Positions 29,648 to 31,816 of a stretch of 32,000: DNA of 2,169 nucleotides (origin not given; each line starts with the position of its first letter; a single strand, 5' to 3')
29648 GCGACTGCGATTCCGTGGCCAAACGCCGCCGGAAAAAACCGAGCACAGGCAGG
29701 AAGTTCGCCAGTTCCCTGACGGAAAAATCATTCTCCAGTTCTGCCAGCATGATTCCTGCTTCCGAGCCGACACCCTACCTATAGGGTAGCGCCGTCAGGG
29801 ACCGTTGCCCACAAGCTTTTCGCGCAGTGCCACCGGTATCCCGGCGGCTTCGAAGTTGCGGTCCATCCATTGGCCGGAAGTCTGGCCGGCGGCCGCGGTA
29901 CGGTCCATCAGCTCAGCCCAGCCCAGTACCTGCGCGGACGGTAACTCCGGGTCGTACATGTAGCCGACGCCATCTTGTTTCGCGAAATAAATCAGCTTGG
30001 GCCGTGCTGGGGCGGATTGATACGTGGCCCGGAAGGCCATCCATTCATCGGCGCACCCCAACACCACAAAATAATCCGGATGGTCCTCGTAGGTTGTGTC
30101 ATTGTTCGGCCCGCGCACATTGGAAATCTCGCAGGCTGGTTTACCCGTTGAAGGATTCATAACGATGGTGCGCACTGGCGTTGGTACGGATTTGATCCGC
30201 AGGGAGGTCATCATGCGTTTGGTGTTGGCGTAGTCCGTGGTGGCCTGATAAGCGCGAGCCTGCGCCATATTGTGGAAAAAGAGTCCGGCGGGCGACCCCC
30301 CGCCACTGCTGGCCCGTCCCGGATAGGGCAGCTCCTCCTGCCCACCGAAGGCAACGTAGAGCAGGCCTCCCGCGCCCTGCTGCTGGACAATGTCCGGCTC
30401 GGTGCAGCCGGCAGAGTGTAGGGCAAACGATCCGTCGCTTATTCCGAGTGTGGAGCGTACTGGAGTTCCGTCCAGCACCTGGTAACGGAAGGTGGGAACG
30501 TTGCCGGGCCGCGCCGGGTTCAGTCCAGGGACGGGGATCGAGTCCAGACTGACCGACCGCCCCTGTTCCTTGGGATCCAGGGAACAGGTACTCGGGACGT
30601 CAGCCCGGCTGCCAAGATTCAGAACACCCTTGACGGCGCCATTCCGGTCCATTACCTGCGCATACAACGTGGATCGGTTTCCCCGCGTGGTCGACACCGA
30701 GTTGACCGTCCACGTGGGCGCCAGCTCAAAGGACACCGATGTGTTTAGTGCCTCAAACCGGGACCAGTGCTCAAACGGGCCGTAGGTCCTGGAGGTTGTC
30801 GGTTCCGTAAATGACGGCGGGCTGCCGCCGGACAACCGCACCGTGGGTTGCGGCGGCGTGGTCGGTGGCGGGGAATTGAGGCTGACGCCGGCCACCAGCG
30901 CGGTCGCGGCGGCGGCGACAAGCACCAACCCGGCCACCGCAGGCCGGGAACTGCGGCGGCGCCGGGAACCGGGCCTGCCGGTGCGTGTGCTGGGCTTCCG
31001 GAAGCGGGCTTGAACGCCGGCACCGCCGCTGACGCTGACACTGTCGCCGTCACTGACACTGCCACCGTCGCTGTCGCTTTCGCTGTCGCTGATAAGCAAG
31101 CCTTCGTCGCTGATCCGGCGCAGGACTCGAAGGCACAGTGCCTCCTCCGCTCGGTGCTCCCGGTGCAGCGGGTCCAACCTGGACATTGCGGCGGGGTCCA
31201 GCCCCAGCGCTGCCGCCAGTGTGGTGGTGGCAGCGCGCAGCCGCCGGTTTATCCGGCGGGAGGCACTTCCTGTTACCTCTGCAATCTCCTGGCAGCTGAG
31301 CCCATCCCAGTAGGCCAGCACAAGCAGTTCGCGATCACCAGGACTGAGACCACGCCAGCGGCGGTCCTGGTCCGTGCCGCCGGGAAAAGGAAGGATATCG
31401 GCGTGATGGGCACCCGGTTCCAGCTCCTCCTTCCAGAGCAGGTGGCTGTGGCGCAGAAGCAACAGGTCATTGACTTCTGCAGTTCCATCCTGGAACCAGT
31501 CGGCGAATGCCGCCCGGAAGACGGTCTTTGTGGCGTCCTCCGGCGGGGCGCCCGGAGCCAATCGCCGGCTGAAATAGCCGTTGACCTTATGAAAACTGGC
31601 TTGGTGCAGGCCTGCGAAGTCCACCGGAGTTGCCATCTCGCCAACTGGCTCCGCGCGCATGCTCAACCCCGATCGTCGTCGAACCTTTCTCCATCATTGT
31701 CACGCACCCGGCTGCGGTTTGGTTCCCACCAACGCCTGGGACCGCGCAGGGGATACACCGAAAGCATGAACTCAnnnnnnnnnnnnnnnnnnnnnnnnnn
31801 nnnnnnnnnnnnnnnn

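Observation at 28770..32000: Tandem array of membrane-tethered ECF-sigma-like proteins with an unplaced extracytoplasmic domain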

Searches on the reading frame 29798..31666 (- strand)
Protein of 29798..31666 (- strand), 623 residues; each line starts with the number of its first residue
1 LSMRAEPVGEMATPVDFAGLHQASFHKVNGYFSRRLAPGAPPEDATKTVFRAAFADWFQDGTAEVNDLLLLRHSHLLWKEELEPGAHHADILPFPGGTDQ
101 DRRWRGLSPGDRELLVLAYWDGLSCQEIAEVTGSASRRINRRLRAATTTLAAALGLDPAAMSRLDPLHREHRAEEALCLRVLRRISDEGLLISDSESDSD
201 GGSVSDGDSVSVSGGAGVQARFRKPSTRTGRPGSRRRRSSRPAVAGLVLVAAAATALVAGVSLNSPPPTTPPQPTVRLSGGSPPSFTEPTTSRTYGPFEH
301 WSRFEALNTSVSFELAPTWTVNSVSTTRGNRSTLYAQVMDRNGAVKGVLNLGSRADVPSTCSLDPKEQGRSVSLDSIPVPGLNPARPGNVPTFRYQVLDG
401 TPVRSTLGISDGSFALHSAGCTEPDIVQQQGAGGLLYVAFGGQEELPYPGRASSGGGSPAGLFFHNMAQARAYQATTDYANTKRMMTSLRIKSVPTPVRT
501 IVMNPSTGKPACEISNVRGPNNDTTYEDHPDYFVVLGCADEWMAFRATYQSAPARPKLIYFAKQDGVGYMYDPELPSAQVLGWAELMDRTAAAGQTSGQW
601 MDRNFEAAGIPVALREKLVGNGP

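Call 4: search_protein_families(library=pfam, proteins=[window:29798-31666:-], max_evalue=10)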
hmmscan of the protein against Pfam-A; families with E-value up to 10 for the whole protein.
window:29798-31666:- (623 aa): 4 families
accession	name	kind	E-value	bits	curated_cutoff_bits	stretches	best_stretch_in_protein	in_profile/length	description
PF08281.18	Sigma70_r4_2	-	6.7e-07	29.3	25.7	1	106-146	10-50/54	Sigma-70, region 4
PF04545.22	Sigma70_r4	-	3.4e-05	23.7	24.1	1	106-148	4-46/50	Sigma-70, region 4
PF07638.17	Sigma70_ECF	-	0.013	15.8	21.1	1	106-153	135-182/185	ECF sigma factor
PF11239.13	DUF3040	-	0.028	15.1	24.7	1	228-265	30-67/84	Protein of unknown function (DUF3040)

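Call 6: search_protein_families(library=ncbifam, proteins=[window:29798-31666:-], max_evalue=10)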
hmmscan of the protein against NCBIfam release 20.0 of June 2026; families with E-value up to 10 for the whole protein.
window:29798-31666:- (623 aa): 16 families
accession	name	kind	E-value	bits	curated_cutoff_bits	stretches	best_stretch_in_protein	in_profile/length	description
TIGR02937.1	sigma70-ECF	superfamily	5.1e-05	23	42.9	1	106-152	117-163/165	sigma-70 family RNA polymerase sigma factor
TIGR02983.1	SigE-fam_strep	subfamily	0.0018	18.2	141.55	1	105-153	109-157/162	SigE family RNA polymerase sigma factor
NF009166.1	PRK12513.1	equivalog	0.0059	16.3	206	1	108-154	140-186/193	RNA polymerase sigma factor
NF006623.1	PRK09191.1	subfamily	0.0094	15.7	240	1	74-153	59-135/258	PhyR family response regulator anti-anti-sigma factor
NF006930.0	PRK09415.1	subfamily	0.01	15.7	198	1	112-153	133-174/179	RNA polymerase factor sigma C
NF007228.0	PRK09646.1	subfamily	0.01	15.5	226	1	107-156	143-192/194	ECF RNA polymerase sigma factor SigK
NF038083.1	CU044_5270_fam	subfamily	0.013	15.3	100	1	229-278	17-69/284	CU044_5270 family protein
TIGR02989.1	Sig-70_gvs1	subfamily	0.014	15.4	124.55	1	107-150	111-154/158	RNA polymerase sigma-70 factor, Rhodopirellula/Verrucomicrobium family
TIGR02999.1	Sig-70_X6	subfamily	0.019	14.9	126.15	1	107-154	135-182/183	ECF-type sigma factor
NF009172.0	PRK12519.1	subfamily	0.055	13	222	1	107-153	142-188/194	RNA polymerase sigma factor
NF009198.0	PRK12546.1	equivalog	0.059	13.1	270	1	104-158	111-165/188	RNA polymerase sigma factor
TIGR02952.1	Sig70_famx2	equivalog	0.094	12.6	206.45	1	106-151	122-167/170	ECF subfamily RNA polymerase sigma factor, BldN family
TIGR02984.1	Sig-70_plancto1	subfamily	0.13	11.9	183.75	1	107-142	141-176/189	RNA polymerase sigma-70 factor, Planctomycetaceae-specific subfamily 1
TIGR02985.1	Sig70_bacteroi1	subfamily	0.14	12.4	126.4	1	107-154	115-162/162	RNA polymerase sigma-70 factor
NF053879.1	RNAPolSigSigVBac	equivalog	0.15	11.7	190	1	106-150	107-151/160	RNA polymerase sigma factor SigV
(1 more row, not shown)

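Call 7: find_homologous_proteins(query=window:29798-31666:-, max_evalue=0.001)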
Query window:29798-31666:- (623 aa): 2 proteins with E <= 0.001 among 8000 candidates.
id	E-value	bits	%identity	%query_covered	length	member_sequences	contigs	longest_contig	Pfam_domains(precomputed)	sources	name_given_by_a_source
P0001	0.0e+0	1416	100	100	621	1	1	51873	PF08281.19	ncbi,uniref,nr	ncbi:sigma-70 region 4 domain-containing protein [Paenarthrobacter sp. Z7-10]|uniref:RNA polymerase 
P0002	9.5e-267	905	68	98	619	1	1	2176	PF08281.19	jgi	jgi:hypothetical protein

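Call 10: find_encoding_contigs(protein=P0001, flank=10000, max_places=4)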
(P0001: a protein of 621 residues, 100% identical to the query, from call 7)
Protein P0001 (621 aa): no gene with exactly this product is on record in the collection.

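Call 11: find_encoding_contigs(protein=P0002, flank=10000, max_places=4)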
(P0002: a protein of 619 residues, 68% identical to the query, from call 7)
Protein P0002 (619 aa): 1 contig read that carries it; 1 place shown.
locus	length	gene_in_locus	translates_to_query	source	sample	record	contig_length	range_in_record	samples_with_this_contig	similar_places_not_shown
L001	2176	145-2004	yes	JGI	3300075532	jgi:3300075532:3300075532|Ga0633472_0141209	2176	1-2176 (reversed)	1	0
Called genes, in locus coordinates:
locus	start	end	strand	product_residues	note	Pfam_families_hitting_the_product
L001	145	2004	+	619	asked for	PF08281:Sigma70_r4_2 (weak)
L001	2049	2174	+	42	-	?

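Call 15: find_related_loci(query=A3, collection=genome_contigs, flank=10000)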
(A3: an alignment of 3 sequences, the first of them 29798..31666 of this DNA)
Query A3 (623 aa) in genome_contigs; peptide patterns used: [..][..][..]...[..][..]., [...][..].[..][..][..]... (x = any residue, [..] = any of these).
48 stretches matched a pattern, but none encodes a relative of the query by tblastn (E <= 1e-3).

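Call 23: search_protein_representatives(alignment_id=A3)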
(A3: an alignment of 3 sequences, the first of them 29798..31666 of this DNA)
Query: 3 sequences, 624 profile positions. Proteins with E-value up to 0.001 (for the whole library): 224; up to 1e-10: 18; up to 1e-30: 4. The best 150 are listed.
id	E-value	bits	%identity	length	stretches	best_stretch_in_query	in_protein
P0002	0.0e+00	1210.5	-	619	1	3-624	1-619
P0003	6.4e-195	665.8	-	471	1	13-512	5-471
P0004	5.3e-62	226.8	-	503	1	15-509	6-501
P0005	4.4e-51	190.7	-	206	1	408-624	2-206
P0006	2.6e-26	108.9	-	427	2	14-281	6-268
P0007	3.5e-25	105.1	-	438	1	223-624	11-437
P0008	1.2e-19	86.9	-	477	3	303-493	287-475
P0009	1.7e-17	79.8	-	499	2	233-499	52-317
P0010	2.8e-16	75.7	-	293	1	235-492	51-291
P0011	5.0e-14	68.3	-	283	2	531-624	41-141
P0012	3.2e-13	65.6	-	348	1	204-492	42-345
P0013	4.2e-12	61.9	-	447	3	495-624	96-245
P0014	1.8e-11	59.9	-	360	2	530-624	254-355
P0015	1.8e-11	59.9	-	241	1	264-492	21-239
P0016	4.7e-11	58.5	-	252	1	250-493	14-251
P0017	6.8e-11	58.0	-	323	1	232-493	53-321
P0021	2.0e-10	56.4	-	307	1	232-493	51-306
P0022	6.9e-10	54.6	-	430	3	495-624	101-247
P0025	7.0e-09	51.3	-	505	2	233-509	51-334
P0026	1.2e-08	50.6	-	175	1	7-150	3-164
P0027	1.4e-08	50.3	-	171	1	15-152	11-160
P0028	1.7e-08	50.0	-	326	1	14-203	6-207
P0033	5.3e-08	48.4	-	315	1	242-511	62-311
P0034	5.7e-08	48.3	-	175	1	14-151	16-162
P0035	5.8e-08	48.3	-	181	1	10-154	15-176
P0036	1.0e-07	47.5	-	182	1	7-155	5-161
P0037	1.4e-07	47.1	-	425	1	17-168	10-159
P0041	2.9e-07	46.0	-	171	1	15-150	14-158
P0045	4.4e-07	45.4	-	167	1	16-159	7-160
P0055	2.0e-06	43.2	-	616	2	13-159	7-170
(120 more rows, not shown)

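Call 25: search_protein_families(library=pfam, proteins=[P0004, P0006, P0007, P0008, P0009, P0010, P0012, P0015, P0017, P0025], max_evalue=0.1)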
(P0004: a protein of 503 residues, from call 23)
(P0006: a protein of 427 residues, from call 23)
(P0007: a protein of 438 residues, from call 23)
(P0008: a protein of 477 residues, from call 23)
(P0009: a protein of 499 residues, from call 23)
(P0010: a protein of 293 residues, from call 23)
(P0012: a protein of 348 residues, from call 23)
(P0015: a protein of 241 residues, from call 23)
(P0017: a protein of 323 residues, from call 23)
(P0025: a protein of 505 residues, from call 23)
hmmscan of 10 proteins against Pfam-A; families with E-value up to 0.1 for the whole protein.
P0004 (503 aa): 3 families
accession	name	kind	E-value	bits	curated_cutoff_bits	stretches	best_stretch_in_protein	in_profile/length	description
PF08281.18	Sigma70_r4_2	-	3e-06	27.2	25.7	1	85-118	3-36/54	Sigma-70, region 4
PF04545.22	Sigma70_r4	-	0.059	13.3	24.1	0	89-119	1-31/50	Sigma-70, region 4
PF11387.14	DUF2795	-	0.091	13.1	25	0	130-147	29-46/54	Protein of unknown function (DUF2795)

P0006 (427 aa): 1 family
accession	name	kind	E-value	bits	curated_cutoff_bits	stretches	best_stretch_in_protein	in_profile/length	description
PF11837.13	INV_N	-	0.083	13.9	27.8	0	213-281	13-80/109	Beta-fructofuranosidase, N-terminal domain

P0007 (438 aa): 0 families

P0008 (477 aa): 0 families

P0009 (499 aa): 1 family
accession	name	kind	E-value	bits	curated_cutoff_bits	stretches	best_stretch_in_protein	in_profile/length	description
PF07045.17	DUF1330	-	0.011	16.5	23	0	468-490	56-78/94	Domain of unknown function (DUF1330)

P0010 (293 aa): 0 families

P0012 (348 aa): 0 families

P0015 (241 aa): 1 family
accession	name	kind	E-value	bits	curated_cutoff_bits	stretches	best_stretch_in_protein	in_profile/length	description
PF17963.7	Big_9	-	0.035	15.4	23.6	0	63-99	43-80/89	Bacterial Ig domain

P0017 (323 aa): 0 families

P0025 (505 aa): 1 family
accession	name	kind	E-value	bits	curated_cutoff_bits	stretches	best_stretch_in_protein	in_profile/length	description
PF07045.17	DUF1330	-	0.0053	17.5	23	0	475-501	57-83/94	Domain of unknown function (DUF1330)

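Call 26: search_protein_families(library=pfam, proteins=[P0026, P0027, P0034, P0035, P0037, P0055, P0011, P0013, P0014, P0022], max_evalue=0.1)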
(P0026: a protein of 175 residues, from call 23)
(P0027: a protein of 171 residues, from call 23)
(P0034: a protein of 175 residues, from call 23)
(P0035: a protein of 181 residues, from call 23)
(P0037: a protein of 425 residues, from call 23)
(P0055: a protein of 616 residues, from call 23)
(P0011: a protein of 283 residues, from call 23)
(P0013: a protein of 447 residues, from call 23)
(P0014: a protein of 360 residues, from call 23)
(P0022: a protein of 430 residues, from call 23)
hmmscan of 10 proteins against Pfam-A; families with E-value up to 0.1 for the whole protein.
P0026 (175 aa): 8 families
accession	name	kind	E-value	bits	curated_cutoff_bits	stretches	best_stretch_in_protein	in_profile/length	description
PF08281.18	Sigma70_r4_2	-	8.9e-14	51.3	25.7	1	112-163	3-54/54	Sigma-70, region 4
PF04545.22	Sigma70_r4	-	4.4e-10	39.4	24.1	1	117-165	2-50/50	Sigma-70, region 4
PF07638.17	Sigma70_ECF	-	0.0012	19.3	21.1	1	105-166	122-182/185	ECF sigma factor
PF06530.18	Phage_antitermQ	-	0.014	15.8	26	0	112-167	55-110/118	Phage antitermination protein Q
PF04297.20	UPF0122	-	0.017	15.8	22.7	1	119-165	17-63/101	Putative helix-turn-helix protein, YlxM / p13 like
PF04542.20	Sigma70_r2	-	0.021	15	24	1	17-81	2-67/71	Sigma-70 region 2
PF13404.12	HTH_AsnC-type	-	0.046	14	27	1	137-158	19-40/42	AsnC-type helix-turn-helix domain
PF13412.12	HTH_24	-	0.064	13.3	21.9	0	136-156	18-38/48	Winged helix-turn-helix DNA-binding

P0027 (171 aa): 13 families
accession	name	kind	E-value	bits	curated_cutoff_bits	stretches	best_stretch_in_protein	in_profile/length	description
PF08281.18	Sigma70_r4_2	-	1.4e-09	37.9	25.7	1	108-157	5-54/54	Sigma-70, region 4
PF04545.22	Sigma70_r4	-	2.3e-06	27.4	24.1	1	113-159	4-50/50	Sigma-70, region 4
PF07638.17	Sigma70_ECF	-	5.2e-06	26.9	21.1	1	73-162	92-184/185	ECF sigma factor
PF13556.12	HTH_30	-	5.9e-05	23.2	27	1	121-160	4-43/59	PucR C-terminal helix-turn-helix domain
PF04542.20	Sigma70_r2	-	9.6e-05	22.5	24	1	18-80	3-69/71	Sigma-70 region 2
PF13384.12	HTH_23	-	0.0001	22.4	24.6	1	121-152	10-40/50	Homeodomain-like domain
PF20432.4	Xre-like-HTH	-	0.0026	18.5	25.8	1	121-159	15-52/63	Antitoxin Xre-like helix-turn-helix domain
PF13412.12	HTH_24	-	0.0075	16.3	21.9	1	114-152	1-40/48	Winged helix-turn-helix DNA-binding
PF00196.25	GerE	-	0.0094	16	23.5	1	118-159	7-47/57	Bacterial regulatory proteins, luxR family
PF12840.13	HTH_20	-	0.011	16.2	27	1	128-150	17-39/51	Helix-turn-helix domain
PF04967.18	HTH_10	-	0.022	15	23.1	1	133-157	27-51/53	HTH DNA binding domain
PF13404.12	HTH_AsnC-type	-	0.032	14.5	27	1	133-152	21-40/42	AsnC-type helix-turn-helix domain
PF17919.7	RT_RNaseH_2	-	0.094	13.2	29.8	0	20-43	53-76/100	RNase H-like domain found in reverse transcriptase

P0034 (175 aa): 5 families
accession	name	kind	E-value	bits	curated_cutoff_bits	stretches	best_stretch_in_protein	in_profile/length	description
PF08281.18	Sigma70_r4_2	-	4.4e-14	52.3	25.7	1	109-160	3-54/54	Sigma-70, region 4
PF04545.22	Sigma70_r4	-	5.7e-08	32.6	24.1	1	113-160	1-48/50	Sigma-70, region 4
PF04542.20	Sigma70_r2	-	1.4e-06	28.5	24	1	25-87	4-70/71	Sigma-70 region 2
PF23737.1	HTH_71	-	0.025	15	27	0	100-122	25-48/50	HTH 3-helical bundle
PF22233.2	PhyR_sigma-like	-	0.035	14.4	27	1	114-156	1-43/50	Response regulator PhyR, sigma-like domain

P0035 (181 aa): 4 families
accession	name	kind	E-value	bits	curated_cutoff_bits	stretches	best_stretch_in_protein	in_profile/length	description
PF08281.18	Sigma70_r4_2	-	3.8e-13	49.3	25.7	1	117-167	3-53/54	Sigma-70, region 4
PF04542.20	Sigma70_r2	-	1.1e-08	35.2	24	1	32-89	8-70/71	Sigma-70 region 2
PF04545.22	Sigma70_r4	-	1.3e-06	28.2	24.1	1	121-166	1-46/50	Sigma-70, region 4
PF07638.17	Sigma70_ECF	-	0.0052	17.1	21.1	1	120-170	131-181/185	ECF sigma factor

P0037 (425 aa): 2 families
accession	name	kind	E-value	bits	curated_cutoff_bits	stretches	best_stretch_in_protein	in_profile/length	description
PF08281.18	Sigma70_r4_2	-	1.2e-09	38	25.7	1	89-141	2-54/54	Sigma-70, region 4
PF04545.22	Sigma70_r4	-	0.015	15.2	24.1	1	95-140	2-47/50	Sigma-70, region 4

P0055 (616 aa): 5 families
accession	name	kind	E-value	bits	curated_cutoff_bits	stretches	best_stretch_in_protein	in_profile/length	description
PF08281.18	Sigma70_r4_2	-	3.7e-05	23.7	25.7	1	108-160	2-54/54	Sigma-70, region 4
PF04542.20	Sigma70_r2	-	0.00019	21.6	24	1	14-75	1-64/71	Sigma-70 region 2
PF04545.22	Sigma70_r4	-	0.00023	21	24.1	1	113-160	1-48/50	Sigma-70, region 4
PF02444.21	HEV_ORF1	-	0.00083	20.3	27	1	222-264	23-66/114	Hepatitis E virus ORF-2 (Putative capsid protein)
PF07638.17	Sigma70_ECF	-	0.011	16.1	21.1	1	109-157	125-176/185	ECF sigma factor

P0011 (283 aa): 0 families

P0013 (447 aa): 2 families
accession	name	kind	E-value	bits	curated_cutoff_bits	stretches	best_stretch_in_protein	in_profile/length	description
PF17524.7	CnrY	-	0.012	16.4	25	1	36-93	36-90/98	Anti-sigma factor CnrY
PF13860.13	FlgD_ig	-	0.046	14.1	27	0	273-309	12-48/79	FlgD Ig-like domain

P0014 (360 aa): 2 families
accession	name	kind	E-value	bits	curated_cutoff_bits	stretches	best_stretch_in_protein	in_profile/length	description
PF24229.1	Phage_TreK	-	0.065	13.6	22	0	159-203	19-63/82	Staphylococcus phage terminal repeat-encoded protein TreK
PF07757.19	AdoMet_MTase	-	0.097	13.3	27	0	117-146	61-90/115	Predicted AdoMet-dependent methyltransferase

P0022 (430 aa): 0 families
